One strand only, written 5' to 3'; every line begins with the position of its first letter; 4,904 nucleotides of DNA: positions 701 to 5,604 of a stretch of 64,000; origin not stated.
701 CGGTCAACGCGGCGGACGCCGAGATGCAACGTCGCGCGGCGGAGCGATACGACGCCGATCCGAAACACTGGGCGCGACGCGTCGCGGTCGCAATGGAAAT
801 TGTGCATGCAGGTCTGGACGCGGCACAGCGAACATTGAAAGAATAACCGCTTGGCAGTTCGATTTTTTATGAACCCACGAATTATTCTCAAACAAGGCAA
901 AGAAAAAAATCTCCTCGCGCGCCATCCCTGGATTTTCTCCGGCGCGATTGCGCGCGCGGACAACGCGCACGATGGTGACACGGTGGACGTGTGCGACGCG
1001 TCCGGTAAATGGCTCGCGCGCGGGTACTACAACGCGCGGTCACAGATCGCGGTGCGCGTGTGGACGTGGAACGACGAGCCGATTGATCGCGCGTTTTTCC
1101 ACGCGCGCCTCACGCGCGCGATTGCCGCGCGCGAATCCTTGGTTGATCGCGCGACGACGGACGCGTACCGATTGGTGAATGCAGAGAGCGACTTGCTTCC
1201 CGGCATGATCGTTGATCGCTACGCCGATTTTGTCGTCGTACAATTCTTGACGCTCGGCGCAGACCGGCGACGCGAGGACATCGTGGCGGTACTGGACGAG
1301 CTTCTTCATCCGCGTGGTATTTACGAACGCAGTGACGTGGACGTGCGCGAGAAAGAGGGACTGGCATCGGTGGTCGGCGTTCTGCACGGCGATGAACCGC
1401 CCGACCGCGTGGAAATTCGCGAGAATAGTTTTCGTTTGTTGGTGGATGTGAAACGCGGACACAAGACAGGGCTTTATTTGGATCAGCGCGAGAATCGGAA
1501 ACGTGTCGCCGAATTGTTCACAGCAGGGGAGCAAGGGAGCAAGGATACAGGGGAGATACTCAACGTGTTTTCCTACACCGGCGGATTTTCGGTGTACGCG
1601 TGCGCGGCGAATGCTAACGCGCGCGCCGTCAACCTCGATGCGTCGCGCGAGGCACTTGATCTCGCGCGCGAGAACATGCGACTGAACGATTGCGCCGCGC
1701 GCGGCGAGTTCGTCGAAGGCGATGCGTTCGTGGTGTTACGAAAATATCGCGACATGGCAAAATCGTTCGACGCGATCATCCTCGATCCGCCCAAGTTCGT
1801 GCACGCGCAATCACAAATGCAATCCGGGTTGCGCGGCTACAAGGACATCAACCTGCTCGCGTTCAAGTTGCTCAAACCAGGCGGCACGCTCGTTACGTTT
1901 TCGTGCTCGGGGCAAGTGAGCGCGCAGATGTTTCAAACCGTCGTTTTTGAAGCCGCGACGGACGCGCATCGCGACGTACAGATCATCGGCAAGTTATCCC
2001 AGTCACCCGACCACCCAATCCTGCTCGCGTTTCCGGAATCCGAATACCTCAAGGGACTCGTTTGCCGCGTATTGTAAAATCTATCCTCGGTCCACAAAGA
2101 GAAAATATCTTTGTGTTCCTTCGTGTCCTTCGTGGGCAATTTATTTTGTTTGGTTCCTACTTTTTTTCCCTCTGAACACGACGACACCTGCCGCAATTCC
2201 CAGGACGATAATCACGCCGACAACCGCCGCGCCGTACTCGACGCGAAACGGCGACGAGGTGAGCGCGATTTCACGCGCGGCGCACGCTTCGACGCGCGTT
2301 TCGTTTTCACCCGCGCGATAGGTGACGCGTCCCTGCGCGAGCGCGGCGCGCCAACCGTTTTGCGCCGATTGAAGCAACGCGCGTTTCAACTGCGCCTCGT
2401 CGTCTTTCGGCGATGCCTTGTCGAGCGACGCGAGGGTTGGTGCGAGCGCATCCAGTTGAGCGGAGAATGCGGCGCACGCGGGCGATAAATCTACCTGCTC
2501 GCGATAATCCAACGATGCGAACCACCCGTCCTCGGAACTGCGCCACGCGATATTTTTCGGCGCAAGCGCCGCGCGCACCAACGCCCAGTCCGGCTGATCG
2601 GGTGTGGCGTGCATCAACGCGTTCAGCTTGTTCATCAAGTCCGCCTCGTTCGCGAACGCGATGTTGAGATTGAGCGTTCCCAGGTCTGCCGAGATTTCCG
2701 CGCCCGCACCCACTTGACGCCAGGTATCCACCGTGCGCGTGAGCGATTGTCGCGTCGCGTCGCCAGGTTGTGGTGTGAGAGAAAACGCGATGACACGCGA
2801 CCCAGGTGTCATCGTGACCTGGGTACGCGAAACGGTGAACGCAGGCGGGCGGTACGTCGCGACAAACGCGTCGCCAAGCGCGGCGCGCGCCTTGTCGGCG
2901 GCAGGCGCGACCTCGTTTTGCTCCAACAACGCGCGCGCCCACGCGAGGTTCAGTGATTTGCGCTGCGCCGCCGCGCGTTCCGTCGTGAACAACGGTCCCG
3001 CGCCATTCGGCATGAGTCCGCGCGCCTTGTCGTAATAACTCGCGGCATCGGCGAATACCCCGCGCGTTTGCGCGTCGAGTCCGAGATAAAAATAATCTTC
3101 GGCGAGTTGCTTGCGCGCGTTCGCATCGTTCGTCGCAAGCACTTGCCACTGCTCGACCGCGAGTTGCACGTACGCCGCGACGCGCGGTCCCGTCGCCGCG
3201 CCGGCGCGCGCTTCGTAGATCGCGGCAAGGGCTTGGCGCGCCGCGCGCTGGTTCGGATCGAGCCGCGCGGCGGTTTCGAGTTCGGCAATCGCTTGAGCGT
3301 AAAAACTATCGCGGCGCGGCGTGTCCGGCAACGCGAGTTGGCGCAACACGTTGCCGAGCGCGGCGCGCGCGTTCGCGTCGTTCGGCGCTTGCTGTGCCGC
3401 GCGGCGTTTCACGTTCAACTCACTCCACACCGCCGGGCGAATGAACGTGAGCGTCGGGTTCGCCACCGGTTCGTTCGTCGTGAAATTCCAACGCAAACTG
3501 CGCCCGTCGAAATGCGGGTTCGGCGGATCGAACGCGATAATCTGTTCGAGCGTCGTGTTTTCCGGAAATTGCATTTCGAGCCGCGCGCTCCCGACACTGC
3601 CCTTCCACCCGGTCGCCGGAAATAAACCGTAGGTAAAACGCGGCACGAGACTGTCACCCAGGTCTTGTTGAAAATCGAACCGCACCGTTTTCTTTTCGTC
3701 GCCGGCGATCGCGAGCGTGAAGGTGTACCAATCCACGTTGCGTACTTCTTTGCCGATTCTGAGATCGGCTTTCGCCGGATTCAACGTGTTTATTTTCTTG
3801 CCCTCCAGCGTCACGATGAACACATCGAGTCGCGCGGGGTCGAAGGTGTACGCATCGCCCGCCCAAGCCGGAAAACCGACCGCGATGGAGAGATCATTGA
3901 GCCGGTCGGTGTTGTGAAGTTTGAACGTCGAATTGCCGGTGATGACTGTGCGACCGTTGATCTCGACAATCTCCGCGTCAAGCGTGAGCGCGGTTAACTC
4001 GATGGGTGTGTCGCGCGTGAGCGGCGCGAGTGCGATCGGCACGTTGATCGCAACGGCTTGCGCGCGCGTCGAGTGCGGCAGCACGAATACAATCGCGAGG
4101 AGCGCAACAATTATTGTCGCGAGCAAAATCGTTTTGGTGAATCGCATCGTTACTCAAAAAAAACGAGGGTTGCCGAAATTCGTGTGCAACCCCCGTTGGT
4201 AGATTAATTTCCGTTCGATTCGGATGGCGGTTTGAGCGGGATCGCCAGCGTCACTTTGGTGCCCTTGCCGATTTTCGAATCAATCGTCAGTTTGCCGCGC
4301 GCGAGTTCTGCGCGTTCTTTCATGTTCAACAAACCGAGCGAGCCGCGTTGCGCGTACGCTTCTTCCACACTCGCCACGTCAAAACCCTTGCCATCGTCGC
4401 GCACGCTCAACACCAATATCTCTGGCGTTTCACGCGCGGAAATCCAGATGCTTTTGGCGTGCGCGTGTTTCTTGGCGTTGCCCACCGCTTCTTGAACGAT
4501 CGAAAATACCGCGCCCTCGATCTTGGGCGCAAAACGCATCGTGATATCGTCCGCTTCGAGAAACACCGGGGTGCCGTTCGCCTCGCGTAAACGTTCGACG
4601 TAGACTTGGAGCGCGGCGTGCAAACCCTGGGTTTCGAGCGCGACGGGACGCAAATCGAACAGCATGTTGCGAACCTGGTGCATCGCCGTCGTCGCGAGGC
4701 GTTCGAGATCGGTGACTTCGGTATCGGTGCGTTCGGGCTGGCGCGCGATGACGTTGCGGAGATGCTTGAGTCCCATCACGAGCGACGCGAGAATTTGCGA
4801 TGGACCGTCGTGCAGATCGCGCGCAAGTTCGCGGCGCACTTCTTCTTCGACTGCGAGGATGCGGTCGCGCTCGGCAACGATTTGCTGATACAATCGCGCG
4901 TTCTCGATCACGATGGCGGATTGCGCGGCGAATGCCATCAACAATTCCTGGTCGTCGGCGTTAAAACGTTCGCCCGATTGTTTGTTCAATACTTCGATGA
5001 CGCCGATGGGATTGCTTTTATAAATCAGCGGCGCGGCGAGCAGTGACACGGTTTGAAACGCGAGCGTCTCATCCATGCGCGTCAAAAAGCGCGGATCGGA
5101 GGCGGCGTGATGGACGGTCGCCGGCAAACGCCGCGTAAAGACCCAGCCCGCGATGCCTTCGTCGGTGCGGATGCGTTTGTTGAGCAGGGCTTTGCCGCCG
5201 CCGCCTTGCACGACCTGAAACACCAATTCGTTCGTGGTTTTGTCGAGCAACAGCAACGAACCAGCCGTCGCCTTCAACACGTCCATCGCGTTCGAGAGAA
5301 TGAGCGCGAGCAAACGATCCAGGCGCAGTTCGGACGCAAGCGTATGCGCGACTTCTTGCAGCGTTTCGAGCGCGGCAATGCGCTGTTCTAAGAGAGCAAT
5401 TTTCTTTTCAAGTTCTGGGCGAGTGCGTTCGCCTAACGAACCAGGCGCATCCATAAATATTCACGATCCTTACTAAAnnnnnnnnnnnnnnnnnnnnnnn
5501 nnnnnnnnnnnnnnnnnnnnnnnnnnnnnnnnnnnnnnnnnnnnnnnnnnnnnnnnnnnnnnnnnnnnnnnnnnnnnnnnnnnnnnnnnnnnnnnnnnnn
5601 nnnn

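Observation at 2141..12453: Operon coupling a STAND-type class III cyclase to two cNMP-binding patatin phospholipases and a GAF kinase: candidate nucleotide-triggered membrane-attack or signalling system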

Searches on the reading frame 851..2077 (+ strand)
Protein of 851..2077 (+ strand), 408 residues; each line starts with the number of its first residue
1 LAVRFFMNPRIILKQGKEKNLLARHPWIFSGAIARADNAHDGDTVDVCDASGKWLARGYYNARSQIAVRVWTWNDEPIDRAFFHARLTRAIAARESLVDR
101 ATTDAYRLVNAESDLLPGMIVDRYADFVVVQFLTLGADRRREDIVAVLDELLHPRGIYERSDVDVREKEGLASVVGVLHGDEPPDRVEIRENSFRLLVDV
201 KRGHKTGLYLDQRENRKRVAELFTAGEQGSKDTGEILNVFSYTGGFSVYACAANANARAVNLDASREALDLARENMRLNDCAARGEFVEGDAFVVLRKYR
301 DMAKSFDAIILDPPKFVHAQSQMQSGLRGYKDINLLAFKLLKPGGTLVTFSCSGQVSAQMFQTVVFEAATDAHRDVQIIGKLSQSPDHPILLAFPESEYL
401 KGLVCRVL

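Call 12: search_protein_families(library=pfam, proteins=[window:851-2077:+], max_evalue=0.001)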
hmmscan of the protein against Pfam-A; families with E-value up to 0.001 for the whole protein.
window:851-2077:+ (408 aa): 9 families
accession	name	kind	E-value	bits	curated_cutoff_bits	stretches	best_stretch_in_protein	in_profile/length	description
PF17785.7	PUA_3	-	6.3e-24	84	22.6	1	11-73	1-64/64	PUA-like domain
PF10672.15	Methyltrans_SAM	-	2.7e-21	76.5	27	1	176-362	76-249/286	S-adenosylmethionine-dependent methyltransferase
PF13847.12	Methyltransf_31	-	8.7e-09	35.7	27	1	236-357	7-123/145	Methyltransferase domain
PF05175.20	MTS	-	1.1e-06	28.8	23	1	233-355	32-144/170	Methyltransferase small domain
PF03602.21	Cons_hypoth95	-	4e-05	23.8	24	1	233-316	42-123/182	Conserved hypothetical protein 95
PF02475.24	TRM5-TYW2_MTfase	-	5.9e-05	23.5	28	1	190-318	4-117/164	TRM5/TYW2 methyltransferase domain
PF13649.12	Methyltransf_25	-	7.2e-05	23.8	27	1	242-319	7-77/97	Methyltransferase domain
PF01472.26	PUA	-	0.00013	22.3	24.8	0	9-67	1-59/74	PUA domain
PF02005.22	TRM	-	0.00047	19.9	27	1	235-313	52-128/376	N2,N2-dimethylguanosine tRNA methyltransferase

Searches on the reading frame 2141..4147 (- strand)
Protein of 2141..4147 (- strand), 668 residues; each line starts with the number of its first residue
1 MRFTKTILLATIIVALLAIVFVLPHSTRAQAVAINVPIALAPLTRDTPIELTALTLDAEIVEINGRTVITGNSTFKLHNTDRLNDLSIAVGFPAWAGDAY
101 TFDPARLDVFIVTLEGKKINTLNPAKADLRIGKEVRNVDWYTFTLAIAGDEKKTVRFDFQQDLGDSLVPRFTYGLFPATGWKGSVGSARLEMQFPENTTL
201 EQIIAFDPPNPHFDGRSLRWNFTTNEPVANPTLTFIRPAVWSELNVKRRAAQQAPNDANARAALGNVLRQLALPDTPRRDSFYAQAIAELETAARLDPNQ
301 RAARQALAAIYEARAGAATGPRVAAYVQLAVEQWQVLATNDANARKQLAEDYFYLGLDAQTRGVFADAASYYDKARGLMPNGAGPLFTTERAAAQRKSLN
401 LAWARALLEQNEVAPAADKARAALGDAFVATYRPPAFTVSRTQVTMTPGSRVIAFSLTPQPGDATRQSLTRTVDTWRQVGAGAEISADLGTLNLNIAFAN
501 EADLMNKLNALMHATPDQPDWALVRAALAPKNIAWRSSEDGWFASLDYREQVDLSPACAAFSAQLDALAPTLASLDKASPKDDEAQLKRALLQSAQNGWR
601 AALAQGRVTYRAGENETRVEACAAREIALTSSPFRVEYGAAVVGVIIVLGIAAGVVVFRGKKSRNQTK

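Call 3: search_protein_families(library=pfam, proteins=[window:2141-4147:-], max_evalue=0.01)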
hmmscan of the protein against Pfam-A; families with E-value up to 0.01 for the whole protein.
window:2141-4147:- (668 aa): 0 families

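Call 4: search_protein_families(library=padloc, proteins=[window:2141-4147:-], max_evalue=0.01)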
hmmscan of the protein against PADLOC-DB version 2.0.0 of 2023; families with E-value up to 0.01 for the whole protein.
window:2141-4147:- (668 aa): 0 families

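Call 5: search_protein_families(library=ncbifam, proteins=[window:2141-4147:-], max_evalue=0.001)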
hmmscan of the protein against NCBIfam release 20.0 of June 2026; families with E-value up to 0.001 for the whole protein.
window:2141-4147:- (668 aa): 0 families

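Call 82: search_solved_structures(query=window:2141-4147:-, max_evalue=1)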
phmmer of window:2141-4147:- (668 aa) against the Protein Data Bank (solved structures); distinct sequences matched with E-value up to 1: 4.
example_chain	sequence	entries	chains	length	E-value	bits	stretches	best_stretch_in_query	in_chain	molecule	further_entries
7obi_A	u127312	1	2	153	0.032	16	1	248-386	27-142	CTPR-rv4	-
9d92_A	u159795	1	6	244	0.16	13.7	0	283-366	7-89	Z4 c3i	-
6vfj_B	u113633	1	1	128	0.29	12.8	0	329-384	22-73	I53_dn5B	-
8far_A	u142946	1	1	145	0.5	12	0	247-314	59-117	I432-1-CC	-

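Call 83: search_protein_families(library=pfam, proteins=[window:2141-4147:-], max_evalue=10)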
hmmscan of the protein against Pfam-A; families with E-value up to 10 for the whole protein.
window:2141-4147:- (668 aa): 3 families
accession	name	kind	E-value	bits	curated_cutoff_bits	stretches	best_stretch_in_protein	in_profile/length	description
PF13414.12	TPR_11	-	0.064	13.4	26.8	1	283-312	10-39/42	TPR repeat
PF13431.12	TPR_17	-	0.17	12.7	24.4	1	249-271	4-26/34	Tetratricopeptide repeat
PF07719.23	TPR_2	-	0.18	12.5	27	1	349-381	1-33/34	Tetratricopeptide repeat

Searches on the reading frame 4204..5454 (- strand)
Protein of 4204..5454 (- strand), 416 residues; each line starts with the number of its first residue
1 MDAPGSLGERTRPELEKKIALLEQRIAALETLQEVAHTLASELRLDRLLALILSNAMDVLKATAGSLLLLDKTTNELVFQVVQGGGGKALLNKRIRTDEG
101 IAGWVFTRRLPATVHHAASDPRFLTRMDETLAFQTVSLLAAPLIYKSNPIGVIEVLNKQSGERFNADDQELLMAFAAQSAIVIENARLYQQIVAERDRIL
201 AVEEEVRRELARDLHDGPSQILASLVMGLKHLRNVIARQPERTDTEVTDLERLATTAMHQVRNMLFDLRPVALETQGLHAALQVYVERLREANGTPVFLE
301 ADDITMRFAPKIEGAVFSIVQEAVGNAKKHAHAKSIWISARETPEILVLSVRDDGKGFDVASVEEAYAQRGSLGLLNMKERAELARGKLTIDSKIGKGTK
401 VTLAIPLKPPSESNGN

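Call 3: search_protein_families(library=pfam, proteins=[window:4204-5454:-], max_evalue=0.01)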
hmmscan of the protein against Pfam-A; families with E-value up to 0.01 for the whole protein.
window:4204-5454:- (416 aa): 7 families
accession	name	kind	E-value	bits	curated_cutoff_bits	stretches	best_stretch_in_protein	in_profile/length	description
PF02518.31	HATPase_c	-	2.8e-17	63.6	26.4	1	316-408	6-110/111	Histidine kinase-, DNA gyrase B-, and HSP90-like ATPase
PF01590.32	GAF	-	7.1e-16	59.4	22.4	1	45-183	2-133/133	GAF domain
PF13185.12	GAF_2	-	1.9e-14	54.5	28.6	1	44-184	3-136/136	GAF domain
PF07730.19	HisKA_3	-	3.7e-14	53.5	24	1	207-273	2-68/68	Histidine kinase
PF13492.12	GAF_3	-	5.1e-14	53.2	27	1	45-185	2-129/129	GAF domain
PF13581.12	HATPase_c_2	-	5e-05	23.7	27.4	1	315-379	31-106/127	Histidine kinase-like ATPase domain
PF15714.11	SpoVT_C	-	0.0015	19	27.5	0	82-175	32-119/128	Stage V sporulation protein T C-terminal, transcription factor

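Call 4: search_protein_families(library=padloc, proteins=[window:4204-5454:-], max_evalue=0.01)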
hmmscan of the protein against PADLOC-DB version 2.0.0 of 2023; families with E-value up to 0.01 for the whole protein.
window:4204-5454:- (416 aa): 0 families

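Call 5: search_protein_families(library=ncbifam, proteins=[window:4204-5454:-], max_evalue=0.001)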
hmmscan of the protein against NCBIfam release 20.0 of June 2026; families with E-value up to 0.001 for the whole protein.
window:4204-5454:- (416 aa): 17 families
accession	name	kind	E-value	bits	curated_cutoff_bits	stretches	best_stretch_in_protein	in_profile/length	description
NF052443.1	SensHisKinMctS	equivalog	2.4e-34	118.4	700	1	171-407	214-448/457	two-component system sensor histidine kinase MctS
NF008184.0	PRK10935.1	equivalog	3.6e-30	105.1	553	1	167-407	330-559/565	nitrate/nitrite two-component system sensor histidine kinase NarQ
NF052531.1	Strep_LiaS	equivalog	5.4e-28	98.2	450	1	192-407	121-327/328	envelope stress sensor histidine kinase LiaS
NF008649.0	PRK11644.1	equivalog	9.2e-26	90.6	408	1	197-406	294-495/499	signal transduction histidine-protein kinase/phosphatase UhpB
NF007896.0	PRK10600.1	equivalog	2.3e-20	72.8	578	1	160-404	350-582/598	nitrate/nitrite two-component system sensor histidine kinase NarX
NF047322.1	HK_morpho_MacS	equivalog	3.9e-19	69.1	300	1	150-406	127-367/367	MacS family sensor histidine kinase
NF047786.1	his_kin_MadS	equivalog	1.8e-18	66.9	500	1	202-406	227-434/434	MadS family sensor histidine kinase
TIGR01817.1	nifA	equivalog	8.1e-12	44.7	528.85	1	28-213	3-183/534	nif-specific transcriptional activator NifA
NF008283.0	PRK11061.1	equivalog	2.1e-08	32.9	583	1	29-200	2-172/748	phosphoenolpyruvate--protein phosphotransferase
NF011874.0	PRK15347.1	equivalog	7.5e-08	30.9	852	1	324-409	522-616/921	two component system sensor kinase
NF041606.1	dguan_cyc_DgcA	equivalog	1.7e-07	30.5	370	1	17-191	2-177/340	diguanylate cyclase DgcA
NF038230.1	Regu_Geo_Pelo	equivalog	3.5e-06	25.2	1200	1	45-265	19-231/935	GPMC system transcriptional regulator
TIGR01925.2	spIIAB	equivalog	0.00012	21.9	135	1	318-404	40-133/137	anti-sigma F factor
NF040691.1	MtrAB_MtrB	equivalog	0.00013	21.1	450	1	287-409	360-494/507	MtrAB system histidine kinase MtrB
NF008298.1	PRK11086.1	subfamily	0.0002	19.9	520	1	326-408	437-526/529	DcuS/MalK family sensor histidine kinase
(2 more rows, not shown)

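Call 78: find_homologous_proteins(query=window:4204-5454:-, max_evalue=1e-20)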
Query window:4204-5454:- (416 aa): 1992 proteins with E <= 1e-20 among 8000 candidates; the best 120 are listed.
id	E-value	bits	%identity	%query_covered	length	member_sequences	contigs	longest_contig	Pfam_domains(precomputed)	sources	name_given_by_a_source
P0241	1.5e-261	885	100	100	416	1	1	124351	PF13185.13,PF01590.33,PF07730.20,PF02518.32,PF13492.13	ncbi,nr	ncbi:MAG: GAF domain-containing sensor histidine kinase [Chloroflexi bacterium]|nr:GAF domain-contai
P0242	1.1e-238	809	91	100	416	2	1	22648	PF13185.13,PF01590.33,PF13581.13,PF07730.20,PF02518.32,PF13492.13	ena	-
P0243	1.6e-223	760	87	99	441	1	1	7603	PF13185.13,PF01590.33,PF13581.13,PF07730.20,PF02518.32,PF13492.13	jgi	jgi:signal transduction histidine kinase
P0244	3.3e-218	742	84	100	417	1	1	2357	PF13185.13,PF01590.33,PF07730.20,PF02518.32,PF13492.13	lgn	-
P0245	5.1e-218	741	84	100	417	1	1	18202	PF13185.13,PF01590.33,PF13581.13,PF07730.20,PF02518.32,PF13492.13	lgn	-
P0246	3.6e-217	739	84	100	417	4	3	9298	PF13185.13,PF01590.33,PF07730.20,PF02518.32,PF13492.13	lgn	-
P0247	1.0e-204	698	81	98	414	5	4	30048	PF13185.13,PF01590.33,PF13581.13,PF07730.20,PF02518.32,PF13492.13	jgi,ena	jgi:signal transduction histidine kinase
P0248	4.9e-173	593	69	96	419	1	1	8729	PF13185.13,PF01590.33,PF07730.20,PF02518.32,PF13492.13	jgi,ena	-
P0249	5.9e-173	593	68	96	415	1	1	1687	PF13185.13,PF01590.33,PF07730.20,PF02518.32,PF13492.13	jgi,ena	-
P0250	7.7e-173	593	68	96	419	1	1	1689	PF13185.13,PF01590.33,PF13581.13,PF07730.20,PF02518.32,PF13492.13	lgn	-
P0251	8.2e-173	593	69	95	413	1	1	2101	PF13185.13,PF01590.33,PF07730.20,PF02518.32,PF13492.13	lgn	-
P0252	8.9e-173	593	69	96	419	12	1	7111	PF13185.13,PF01590.33,PF07730.20,PF02518.32,PF13492.13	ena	-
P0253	2.4e-172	591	69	95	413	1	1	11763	PF13185.13,PF01590.33,PF07730.20,PF02518.32,PF13492.13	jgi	jgi:signal transduction histidine kinase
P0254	2.6e-172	591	67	96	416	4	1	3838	PF13185.13,PF01590.33,PF07730.20,PF02518.32,PF13492.13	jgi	jgi:signal transduction histidine kinase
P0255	5.2e-172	590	70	95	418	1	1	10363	PF13185.13,PF01590.33,PF13581.13,PF07730.20,PF02518.32,PF13492.13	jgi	jgi:signal transduction histidine kinase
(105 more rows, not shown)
